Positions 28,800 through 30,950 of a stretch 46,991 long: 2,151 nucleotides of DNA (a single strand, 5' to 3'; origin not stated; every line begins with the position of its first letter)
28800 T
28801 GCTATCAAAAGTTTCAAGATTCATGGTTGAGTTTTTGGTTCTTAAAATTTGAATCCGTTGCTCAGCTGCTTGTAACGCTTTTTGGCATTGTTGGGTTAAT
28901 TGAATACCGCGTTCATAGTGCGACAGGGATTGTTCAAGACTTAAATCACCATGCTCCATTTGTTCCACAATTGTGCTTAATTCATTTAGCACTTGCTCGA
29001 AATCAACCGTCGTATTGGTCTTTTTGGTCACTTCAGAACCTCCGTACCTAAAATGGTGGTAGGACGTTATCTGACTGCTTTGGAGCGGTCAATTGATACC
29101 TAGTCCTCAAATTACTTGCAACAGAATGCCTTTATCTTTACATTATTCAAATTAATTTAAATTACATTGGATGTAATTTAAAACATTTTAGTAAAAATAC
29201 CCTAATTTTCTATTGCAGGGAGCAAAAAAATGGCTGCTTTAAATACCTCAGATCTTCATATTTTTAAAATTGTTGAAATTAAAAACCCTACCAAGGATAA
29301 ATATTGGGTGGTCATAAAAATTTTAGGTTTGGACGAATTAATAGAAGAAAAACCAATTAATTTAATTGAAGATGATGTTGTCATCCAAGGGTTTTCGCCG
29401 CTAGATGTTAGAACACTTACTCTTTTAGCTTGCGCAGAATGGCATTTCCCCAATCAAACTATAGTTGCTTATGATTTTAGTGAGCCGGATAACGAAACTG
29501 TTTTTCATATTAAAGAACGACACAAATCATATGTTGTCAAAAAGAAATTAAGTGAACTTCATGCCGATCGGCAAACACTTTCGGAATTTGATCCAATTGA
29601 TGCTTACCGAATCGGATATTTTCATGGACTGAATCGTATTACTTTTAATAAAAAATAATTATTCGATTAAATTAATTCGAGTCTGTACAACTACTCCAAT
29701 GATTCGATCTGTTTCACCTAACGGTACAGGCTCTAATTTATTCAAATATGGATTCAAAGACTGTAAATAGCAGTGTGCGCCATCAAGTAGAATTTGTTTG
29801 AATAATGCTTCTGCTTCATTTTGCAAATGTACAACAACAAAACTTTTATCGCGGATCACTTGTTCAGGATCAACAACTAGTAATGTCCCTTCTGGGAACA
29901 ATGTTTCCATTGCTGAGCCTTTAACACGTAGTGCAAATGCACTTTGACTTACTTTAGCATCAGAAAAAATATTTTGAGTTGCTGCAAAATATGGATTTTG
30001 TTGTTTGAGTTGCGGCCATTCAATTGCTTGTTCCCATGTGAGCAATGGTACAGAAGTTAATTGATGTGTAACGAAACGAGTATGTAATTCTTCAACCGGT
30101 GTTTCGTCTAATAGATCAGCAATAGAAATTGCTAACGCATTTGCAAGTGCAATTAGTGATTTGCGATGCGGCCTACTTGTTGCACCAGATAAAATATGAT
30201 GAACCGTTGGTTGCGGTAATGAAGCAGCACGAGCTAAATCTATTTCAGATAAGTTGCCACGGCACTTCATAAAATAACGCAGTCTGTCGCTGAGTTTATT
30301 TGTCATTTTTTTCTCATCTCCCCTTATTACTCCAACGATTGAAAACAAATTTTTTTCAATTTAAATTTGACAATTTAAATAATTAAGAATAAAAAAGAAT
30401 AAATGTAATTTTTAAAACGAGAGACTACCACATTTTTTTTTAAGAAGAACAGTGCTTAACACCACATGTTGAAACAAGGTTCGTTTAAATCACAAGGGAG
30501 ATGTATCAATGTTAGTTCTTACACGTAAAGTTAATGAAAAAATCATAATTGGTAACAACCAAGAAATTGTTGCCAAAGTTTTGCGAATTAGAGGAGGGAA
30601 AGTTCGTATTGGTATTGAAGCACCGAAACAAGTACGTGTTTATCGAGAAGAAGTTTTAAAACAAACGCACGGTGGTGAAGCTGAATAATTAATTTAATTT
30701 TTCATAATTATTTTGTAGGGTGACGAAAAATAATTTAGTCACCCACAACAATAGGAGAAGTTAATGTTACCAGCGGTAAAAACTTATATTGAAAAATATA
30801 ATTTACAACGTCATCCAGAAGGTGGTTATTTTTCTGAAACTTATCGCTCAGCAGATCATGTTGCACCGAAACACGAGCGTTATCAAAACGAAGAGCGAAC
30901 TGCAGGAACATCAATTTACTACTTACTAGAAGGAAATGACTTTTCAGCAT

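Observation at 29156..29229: Near-consensus CsrA hairpin plus a GGA-containing SD in the leader of the unknown 142-aa gene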

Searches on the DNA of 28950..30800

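Call 75: search_rna_families(source=window, start=28950, end=30800, threshold=evalue, max_evalue=5)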
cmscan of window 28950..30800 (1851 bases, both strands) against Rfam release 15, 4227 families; matches with E-value up to 5: 4.
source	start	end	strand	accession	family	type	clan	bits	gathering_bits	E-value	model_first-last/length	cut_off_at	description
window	29794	29873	-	RF00536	snoMe28S-Cm3227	Gene; snRNA; snoRNA; CD-box;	-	24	43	1.1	1-82/82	no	Small nucleolar RNA Me28S-Cm3227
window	29956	30046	+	RF02512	PYLIS_5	Cis-reg;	-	21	60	1.8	1-100/100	no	Pyrrolysine insertion sequence transposase 1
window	29348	29392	+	RF02443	SpR08_sRNA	Gene; sRNA;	-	20.1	80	2.4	1-73/73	no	Streptococcus sRNA SpR08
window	29777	29824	+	RF00693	mir-147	Gene; miRNA;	-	17.4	57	3.5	1-78/78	no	mir-147 microRNA precursor family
